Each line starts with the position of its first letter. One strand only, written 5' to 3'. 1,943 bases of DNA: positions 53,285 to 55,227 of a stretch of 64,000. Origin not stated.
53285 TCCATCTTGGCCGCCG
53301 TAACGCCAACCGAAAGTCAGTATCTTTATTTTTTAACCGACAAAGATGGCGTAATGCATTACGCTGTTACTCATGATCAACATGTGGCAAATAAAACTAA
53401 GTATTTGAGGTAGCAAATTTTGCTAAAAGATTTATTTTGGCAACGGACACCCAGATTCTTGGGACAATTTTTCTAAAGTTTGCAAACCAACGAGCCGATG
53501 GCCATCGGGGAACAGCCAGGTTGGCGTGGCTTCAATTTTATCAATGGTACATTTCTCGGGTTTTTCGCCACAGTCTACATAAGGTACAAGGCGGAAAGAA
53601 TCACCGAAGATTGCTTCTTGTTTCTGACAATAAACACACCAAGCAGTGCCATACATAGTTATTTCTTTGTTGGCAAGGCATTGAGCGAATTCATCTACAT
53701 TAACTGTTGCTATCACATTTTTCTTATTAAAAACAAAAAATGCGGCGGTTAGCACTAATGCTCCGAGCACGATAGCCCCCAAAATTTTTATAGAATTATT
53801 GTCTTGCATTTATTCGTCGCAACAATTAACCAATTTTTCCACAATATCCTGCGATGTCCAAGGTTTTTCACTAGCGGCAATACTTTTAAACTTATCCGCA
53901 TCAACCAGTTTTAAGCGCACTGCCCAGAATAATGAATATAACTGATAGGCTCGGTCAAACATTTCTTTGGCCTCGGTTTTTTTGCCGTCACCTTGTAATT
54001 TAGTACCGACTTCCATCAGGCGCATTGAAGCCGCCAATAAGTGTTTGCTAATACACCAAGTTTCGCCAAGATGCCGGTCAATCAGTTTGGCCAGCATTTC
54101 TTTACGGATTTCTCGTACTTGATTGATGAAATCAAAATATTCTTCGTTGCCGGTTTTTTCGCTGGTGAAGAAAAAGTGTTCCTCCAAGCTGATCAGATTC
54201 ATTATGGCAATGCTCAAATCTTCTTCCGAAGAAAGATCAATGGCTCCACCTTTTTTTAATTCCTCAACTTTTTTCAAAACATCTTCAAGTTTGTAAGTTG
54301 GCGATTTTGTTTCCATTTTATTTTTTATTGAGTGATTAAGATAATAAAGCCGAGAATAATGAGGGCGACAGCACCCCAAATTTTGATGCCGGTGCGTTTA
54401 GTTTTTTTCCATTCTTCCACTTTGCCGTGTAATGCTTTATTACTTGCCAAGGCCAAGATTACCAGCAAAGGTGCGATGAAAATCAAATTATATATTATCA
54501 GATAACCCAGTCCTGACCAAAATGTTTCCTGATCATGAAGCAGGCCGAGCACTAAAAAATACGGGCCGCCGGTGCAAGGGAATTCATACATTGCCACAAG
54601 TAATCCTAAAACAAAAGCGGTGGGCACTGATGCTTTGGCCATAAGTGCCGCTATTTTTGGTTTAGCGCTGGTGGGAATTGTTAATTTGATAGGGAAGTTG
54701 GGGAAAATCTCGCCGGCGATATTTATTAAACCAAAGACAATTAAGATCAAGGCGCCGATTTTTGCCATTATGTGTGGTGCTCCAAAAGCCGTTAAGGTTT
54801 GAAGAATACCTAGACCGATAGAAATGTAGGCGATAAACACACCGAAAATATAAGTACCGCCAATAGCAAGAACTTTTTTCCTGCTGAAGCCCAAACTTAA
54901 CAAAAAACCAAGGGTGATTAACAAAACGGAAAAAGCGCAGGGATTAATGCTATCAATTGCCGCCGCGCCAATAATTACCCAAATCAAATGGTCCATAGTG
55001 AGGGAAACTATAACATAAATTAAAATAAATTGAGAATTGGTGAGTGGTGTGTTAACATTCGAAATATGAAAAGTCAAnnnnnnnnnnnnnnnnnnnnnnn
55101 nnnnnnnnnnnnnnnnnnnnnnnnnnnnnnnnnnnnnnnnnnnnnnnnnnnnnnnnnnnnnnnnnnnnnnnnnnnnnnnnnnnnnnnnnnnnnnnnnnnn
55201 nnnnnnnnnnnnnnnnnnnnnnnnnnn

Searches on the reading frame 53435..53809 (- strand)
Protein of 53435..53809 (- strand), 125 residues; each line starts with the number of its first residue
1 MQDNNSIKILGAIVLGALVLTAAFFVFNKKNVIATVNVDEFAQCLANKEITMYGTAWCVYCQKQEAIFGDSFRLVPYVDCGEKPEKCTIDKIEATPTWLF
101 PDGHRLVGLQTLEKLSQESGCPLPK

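Call 82: search_protein_families(library=pfam, proteins=[window:53435-53809:-], max_evalue=0.001)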
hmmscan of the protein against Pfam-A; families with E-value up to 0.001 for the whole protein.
window:53435-53809:- (125 aa): 1 family
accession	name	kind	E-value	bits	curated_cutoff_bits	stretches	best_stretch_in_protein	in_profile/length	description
PF13098.12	Thioredoxin_2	-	0.00018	22.3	27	0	50-117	9-102/104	Thioredoxin-like domain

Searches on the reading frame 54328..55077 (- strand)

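Call 82: search_protein_families(library=pfam, proteins=[window:54328-55077:-], max_evalue=0.001)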
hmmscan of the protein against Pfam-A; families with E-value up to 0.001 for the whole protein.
window:54328-55077:- (250 aa): 1 family
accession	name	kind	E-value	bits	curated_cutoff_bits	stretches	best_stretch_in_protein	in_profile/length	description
PF11139.14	SfLAP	-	0.00057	19.8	35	0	37-247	3-208/213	Sap, sulfolipid-1-addressing protein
